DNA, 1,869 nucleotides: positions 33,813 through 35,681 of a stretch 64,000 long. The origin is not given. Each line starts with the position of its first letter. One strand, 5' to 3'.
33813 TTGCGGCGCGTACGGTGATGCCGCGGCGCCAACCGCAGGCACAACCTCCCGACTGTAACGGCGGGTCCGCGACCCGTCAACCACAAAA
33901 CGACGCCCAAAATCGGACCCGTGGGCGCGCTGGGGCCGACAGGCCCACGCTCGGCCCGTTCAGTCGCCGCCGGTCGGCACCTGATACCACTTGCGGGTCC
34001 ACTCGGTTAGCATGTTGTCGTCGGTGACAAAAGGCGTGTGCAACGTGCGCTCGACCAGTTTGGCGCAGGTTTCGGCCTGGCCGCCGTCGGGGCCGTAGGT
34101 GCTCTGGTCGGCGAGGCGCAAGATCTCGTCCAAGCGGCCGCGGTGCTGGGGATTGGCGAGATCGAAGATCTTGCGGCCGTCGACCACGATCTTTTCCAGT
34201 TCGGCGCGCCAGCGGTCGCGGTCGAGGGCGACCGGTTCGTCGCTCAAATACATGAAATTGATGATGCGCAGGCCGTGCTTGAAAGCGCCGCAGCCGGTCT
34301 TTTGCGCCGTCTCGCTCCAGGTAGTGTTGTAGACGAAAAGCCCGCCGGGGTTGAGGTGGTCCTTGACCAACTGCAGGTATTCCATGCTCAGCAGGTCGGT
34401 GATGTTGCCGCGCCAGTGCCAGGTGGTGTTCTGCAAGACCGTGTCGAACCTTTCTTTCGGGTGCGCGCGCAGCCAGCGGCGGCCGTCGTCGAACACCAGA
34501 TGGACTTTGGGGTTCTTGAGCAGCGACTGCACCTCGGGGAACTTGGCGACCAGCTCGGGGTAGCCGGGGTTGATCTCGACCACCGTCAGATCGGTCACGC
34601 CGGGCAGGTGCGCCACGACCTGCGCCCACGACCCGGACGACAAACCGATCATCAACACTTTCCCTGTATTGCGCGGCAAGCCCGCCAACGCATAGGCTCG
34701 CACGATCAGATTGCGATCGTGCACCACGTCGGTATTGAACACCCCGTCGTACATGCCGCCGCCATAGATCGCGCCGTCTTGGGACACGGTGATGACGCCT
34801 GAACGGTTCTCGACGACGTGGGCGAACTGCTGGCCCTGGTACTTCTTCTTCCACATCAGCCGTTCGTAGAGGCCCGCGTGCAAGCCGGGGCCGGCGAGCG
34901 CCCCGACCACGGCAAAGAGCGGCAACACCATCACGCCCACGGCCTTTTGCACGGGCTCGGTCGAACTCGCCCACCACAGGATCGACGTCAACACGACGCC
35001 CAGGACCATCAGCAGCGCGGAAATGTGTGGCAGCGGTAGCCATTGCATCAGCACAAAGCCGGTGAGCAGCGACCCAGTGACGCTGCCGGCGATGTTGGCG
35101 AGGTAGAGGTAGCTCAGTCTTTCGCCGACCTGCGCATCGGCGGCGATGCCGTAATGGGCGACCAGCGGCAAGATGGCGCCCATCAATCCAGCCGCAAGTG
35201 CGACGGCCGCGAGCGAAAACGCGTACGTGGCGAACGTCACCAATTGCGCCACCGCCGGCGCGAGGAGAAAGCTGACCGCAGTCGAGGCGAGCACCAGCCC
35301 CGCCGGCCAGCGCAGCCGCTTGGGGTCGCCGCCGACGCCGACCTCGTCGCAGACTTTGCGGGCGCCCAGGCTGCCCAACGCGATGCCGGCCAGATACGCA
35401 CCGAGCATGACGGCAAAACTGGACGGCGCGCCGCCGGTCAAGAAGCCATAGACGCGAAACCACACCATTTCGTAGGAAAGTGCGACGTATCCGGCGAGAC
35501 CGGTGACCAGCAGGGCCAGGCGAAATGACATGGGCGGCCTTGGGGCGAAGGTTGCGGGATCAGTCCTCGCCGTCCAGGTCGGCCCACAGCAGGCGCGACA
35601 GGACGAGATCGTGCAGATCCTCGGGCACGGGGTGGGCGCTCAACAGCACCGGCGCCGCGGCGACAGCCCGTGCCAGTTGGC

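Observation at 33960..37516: Four-gene polyamine-type operon: pseudo-dimeric AdoMetDC-like decarboxylase, LolA-like periplasmic protein, Cys-motif protein and membrane-anchored aminopropyltransferase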

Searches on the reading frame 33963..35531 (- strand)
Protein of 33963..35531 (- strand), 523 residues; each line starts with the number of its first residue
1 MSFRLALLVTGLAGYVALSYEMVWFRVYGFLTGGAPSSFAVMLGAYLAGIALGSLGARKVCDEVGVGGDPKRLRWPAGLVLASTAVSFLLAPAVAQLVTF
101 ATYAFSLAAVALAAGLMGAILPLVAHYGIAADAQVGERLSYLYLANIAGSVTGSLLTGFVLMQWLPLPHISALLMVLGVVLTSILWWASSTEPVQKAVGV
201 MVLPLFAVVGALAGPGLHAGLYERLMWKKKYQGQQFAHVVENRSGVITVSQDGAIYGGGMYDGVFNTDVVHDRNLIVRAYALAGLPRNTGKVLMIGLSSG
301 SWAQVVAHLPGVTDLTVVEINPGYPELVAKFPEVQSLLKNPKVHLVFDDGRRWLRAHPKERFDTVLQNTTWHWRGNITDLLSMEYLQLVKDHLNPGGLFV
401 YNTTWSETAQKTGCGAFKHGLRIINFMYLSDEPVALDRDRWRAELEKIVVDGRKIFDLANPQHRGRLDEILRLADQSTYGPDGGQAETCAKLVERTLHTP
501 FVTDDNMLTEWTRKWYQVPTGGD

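Call 6: search_protein_families(library=pfam, proteins=[window:33963-35531:-], max_evalue=0.1)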
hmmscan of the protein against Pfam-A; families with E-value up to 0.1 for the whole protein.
window:33963-35531:- (523 aa): 3 families
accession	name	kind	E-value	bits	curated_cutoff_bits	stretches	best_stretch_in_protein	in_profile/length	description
PF01564.23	Spermine_synth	-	2.7e-08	34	22.9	1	288-402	18-131/186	Spermine/spermidine synthase domain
PF13489.12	Methyltransf_23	-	0.0024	18.1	27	1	283-404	17-119/164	Methyltransferase domain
PF13649.12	Methyltransf_25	-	0.018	16.1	27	1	292-397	1-97/97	Methyltransferase domain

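Call 7: search_protein_families(library=ncbifam, proteins=[window:33963-35531:-], max_evalue=0.1)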
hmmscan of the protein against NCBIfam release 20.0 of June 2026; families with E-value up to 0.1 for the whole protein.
window:33963-35531:- (523 aa): 5 families
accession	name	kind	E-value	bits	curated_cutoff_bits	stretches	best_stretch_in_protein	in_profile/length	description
NF002956.0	PRK03612.1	equivalog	2e-18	66.1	472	1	10-411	26-425/522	polyamine aminopropyltransferase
NF037959.1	MFS_SpdSyn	subfamily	7.8e-15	54.6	40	2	287-403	274-385/480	fused MFS/spermidine synthase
NF002010.0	PRK00811.1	equivalog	4.4e-11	42.5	260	1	288-404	78-194/287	polyamine aminopropyltransferase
TIGR00417.1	speE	equivalog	2.3e-09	36.9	249.55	1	288-403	72-186/271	spermidine synthase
NF003380.0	PRK04457.1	equivalog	1.7e-06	27.3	304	1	289-407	70-183/265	polyamine aminopropyltransferase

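Call 36: search_solved_structures(query=window:33963-35531:-, max_evalue=0.01, show_alignments=2)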
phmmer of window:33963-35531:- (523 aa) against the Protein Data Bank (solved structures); distinct sequences matched with E-value up to 0.01: 7.
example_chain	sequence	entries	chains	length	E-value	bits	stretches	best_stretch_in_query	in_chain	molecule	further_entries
1uir_A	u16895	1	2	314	2.9e-07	32.8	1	290-401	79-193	Polyamine Aminopropyltransferase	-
3anx_A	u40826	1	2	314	4.6e-07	32.2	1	290-399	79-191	spermidine synthase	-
6o65_A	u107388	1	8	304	0.00018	23.6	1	279-399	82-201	Spermidine synthase 1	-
1xj5_A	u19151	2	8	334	0.00022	23.3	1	279-399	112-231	Spermidine synthase 1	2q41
6o63_A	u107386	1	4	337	0.00022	23.3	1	279-399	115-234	Spermidine synthase 1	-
3o4f_A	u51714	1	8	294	0.00032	22.8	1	289-402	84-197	Spermidine synthase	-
6o64_A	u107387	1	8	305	0.00057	22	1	287-399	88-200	Spermidine synthase 2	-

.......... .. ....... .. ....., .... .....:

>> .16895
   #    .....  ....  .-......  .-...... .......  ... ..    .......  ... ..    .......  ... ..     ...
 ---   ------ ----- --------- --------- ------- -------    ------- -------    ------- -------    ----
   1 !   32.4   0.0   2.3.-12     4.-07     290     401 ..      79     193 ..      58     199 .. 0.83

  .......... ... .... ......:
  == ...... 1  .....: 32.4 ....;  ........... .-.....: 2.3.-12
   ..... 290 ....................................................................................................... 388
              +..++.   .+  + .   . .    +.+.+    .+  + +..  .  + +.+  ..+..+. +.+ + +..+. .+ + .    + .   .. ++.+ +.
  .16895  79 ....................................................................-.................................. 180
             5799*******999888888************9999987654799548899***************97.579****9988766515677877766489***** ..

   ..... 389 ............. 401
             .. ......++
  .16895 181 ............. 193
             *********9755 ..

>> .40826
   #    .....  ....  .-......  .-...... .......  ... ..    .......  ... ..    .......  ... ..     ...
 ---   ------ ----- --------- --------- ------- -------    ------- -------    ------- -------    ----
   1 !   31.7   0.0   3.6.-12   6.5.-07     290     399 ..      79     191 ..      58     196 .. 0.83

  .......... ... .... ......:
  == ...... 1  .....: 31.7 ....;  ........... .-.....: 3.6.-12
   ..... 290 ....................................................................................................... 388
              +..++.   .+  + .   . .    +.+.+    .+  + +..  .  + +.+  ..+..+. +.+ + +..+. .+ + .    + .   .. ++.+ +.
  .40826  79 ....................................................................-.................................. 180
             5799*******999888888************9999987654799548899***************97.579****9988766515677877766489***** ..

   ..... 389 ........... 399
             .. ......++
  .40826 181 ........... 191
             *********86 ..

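Call 39: find_homologous_proteins(query=window:33963-35531:-, max_evalue=0.00001)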
Query window:33963-35531:- (523 aa): 1929 proteins with E <= 0.00001 among 8000 candidates; the best 120 are listed.
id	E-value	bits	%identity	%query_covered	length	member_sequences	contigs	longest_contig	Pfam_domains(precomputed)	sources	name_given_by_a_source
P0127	0.0e+0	1189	100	100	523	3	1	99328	PF01564.24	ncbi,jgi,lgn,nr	ncbi:MAG: hypothetical protein FJ100_01715 [Deltaproteobacteria bacterium]|nr:hypothetical protein [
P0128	0.0e+0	1059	90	100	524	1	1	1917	PF01564.24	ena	-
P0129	3.8e-282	955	79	100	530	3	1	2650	-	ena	-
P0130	7.2e-264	895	74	100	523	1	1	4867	PF01564.24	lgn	-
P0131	1.3e-197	676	59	100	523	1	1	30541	PF01564.24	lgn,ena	-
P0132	2.8e-189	648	57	97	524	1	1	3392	PF01564.24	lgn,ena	-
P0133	1.5e-185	636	57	100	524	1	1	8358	PF01564.24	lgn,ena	-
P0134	1.0e-179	617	56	99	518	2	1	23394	PF01564.24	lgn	-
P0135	6.1e-179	614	53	100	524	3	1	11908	PF01564.24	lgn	-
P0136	2.5e-178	612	55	99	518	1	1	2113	PF01564.24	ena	-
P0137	8.8e-177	607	53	100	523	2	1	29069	PF01564.24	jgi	jgi:spermidine synthase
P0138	1.2e-175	603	55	99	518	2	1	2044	PF13649.13,PF01564.24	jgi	jgi:spermidine synthase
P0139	4.5e-173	595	54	99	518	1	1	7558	PF13649.13,PF01564.24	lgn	-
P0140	1.9e-171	590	54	99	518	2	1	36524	PF01564.24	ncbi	-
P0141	2.1e-171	589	54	99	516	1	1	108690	PF01564.24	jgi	jgi:spermidine synthase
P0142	2.4e-168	579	50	98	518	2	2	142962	PF01564.24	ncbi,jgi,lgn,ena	-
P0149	4.5e-162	559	51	97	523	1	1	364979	PF01564.24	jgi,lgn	jgi:spermidine synthase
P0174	4.8e-154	532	49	97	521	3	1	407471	PF01564.24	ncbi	-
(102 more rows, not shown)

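Call 41: find_encoding_contigs(protein=P0149, flank=7000, max_places=1)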
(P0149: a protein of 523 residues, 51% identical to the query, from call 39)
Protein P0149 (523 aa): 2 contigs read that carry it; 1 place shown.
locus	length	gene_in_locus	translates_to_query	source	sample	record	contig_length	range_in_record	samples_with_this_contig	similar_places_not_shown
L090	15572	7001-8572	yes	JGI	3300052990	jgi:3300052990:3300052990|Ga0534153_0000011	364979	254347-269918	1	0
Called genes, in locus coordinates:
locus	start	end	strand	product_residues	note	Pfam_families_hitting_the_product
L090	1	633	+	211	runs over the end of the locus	PF02245:Pur_DNA_glyco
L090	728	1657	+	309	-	PF01073:3Beta_HSD, PF01370:Epimerase, PF02719:Polysacc_synt_2 (weak), PF04321:RmlD_sub_bind, PF07993:NAD_binding_4 (faint), PF16363:GDP_Man_Dehyd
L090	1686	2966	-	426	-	PF07228:SpoIIE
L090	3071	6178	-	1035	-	PF07494:Reg_prop (faint), PF08450:SGL (faint), PF07495:Y_Y_Y, PF00990:GGDEF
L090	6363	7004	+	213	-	-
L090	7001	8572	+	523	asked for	PF01564:Spermine_synth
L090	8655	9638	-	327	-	-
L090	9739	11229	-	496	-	PF13176:TPR_7 (faint), PF07719:TPR_2 (faint), PF13181:TPR_8 (faint), PF13424:TPR_12 (faint), PF13414:TPR_11 (faint)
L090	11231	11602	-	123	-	PF04542:Sigma70_r2 (weak)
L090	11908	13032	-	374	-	PF13424:TPR_12 (faint)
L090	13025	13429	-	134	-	-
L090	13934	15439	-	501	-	PF02113:Peptidase_S13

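Call 42: find_encoding_contigs(protein=P0174, flank=7000, max_places=1)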
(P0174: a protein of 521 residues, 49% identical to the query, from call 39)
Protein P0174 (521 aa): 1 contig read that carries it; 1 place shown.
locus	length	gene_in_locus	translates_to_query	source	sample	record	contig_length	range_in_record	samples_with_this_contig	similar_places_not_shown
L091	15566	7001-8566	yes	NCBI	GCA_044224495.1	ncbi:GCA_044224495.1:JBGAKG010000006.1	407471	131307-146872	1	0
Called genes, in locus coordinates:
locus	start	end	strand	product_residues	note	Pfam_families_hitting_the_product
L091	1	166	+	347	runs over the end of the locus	-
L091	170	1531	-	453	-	PF01554:MatE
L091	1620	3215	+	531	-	PF04885:Stig1 (weak), PF01833:TIG, PF07250:Glyoxal_oxid_N (faint), PF13415:Beta-prop_FBX42 (faint), PF25210:Kelch_FKB95 (faint), PF01344:Kelch_1 (faint), PF07646:Kelch_2 (faint), PF24681:Kelch_KLHDC2_KLHL20_DRC7, +1 more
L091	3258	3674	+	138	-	-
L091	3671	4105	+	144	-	-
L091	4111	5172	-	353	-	-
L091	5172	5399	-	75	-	-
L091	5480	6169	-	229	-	-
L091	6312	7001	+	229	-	PF07690:MFS_1 (weak)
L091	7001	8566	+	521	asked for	PF01564:Spermine_synth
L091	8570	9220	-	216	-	-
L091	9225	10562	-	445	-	-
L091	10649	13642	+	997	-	PF26550:Tricorn_2nd, PF26549:Tricorn_N, PF07676:PD40 (weak), PF01103:Omp85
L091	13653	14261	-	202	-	-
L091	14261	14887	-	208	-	-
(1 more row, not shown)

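Call 81: find_encoding_contigs(protein=P0131, flank=6000, max_places=1)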
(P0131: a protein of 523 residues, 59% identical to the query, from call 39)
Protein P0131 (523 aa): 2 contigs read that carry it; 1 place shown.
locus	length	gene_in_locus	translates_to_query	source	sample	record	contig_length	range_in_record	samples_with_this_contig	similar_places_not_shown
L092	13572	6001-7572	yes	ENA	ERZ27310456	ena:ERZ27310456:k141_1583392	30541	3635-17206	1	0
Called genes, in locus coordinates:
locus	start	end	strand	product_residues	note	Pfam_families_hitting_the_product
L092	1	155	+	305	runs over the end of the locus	PF21686:LigD_Prim-Pol, PF01896:DNA_primase_S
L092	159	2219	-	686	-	PF00884:Sulfatase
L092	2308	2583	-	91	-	-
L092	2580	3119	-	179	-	-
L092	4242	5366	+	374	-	-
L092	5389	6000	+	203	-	-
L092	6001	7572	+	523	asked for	PF01564:Spermine_synth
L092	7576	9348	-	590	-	PF03150:CCP_MauG (faint)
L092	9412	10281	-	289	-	PF00160:Pro_isomerase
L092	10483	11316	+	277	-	PF12799:LRR_4 (faint), PF13855:LRR_8 (faint), PF23952:LRR_EndoS (weak), PF25019:LRR_R13L1-DRL21 (faint)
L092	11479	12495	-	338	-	PF00941:FAD_binding_5, PF03450:CO_deh_flav_C (faint)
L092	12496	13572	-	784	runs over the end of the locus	PF01315:Ald_Xan_dh_C, PF02738:MoCoBD_1, PF20256:MoCoBD_2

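Call 82: find_encoding_contigs(protein=P0141, flank=6000, max_places=1)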
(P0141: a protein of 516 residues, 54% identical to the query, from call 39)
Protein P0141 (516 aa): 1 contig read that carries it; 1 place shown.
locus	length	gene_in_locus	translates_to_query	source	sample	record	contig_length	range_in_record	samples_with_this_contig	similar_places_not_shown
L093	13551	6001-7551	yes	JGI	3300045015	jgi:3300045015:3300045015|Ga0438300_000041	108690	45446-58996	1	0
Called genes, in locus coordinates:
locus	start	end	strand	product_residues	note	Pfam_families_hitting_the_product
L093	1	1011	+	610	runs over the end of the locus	PF00664:ABC_membrane, PF00005:ABC_tran, PF00004:AAA (faint), PF02463:SMC_N (weak)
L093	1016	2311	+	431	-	PF00152:tRNA-synt_2 (faint), PF13393:tRNA-synt_His, PF00587:tRNA-synt_2b (weak), PF03129:HGTP_anticodon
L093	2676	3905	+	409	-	-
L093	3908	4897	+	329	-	PF00491:Arginase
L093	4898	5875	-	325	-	PF00490:ALAD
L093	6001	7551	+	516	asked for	PF01564:Spermine_synth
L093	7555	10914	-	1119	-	-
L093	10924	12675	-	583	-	-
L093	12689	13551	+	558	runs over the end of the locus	-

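Call 83: find_encoding_contigs(protein=P0142, flank=6000, max_places=1)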
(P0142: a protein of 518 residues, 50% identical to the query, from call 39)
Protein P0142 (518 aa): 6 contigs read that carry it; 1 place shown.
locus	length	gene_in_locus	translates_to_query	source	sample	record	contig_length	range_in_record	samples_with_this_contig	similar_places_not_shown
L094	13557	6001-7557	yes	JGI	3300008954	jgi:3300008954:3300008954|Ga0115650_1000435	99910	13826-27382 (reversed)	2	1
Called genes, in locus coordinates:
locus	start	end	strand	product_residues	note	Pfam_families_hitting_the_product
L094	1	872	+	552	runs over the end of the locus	PF02771:Acyl-CoA_dh_N, PF02770:Acyl-CoA_dh_M, PF00441:Acyl-CoA_dh_1, PF08028:Acyl-CoA_dh_2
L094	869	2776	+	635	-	PF01642:MM_CoA_mutase, PF02310:B12-binding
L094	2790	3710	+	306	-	PF00005:ABC_tran, PF13304:AAA_21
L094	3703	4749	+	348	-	PF12698:ABC2_membrane_3, PF01061:ABC2_membrane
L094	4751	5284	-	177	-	-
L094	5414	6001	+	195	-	-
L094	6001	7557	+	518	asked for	PF01564:Spermine_synth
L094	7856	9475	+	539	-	-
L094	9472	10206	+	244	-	-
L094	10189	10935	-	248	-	PF01965:DJ-1_PfpI, PF17124:ThiJ_like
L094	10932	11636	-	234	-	-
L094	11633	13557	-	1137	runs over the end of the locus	-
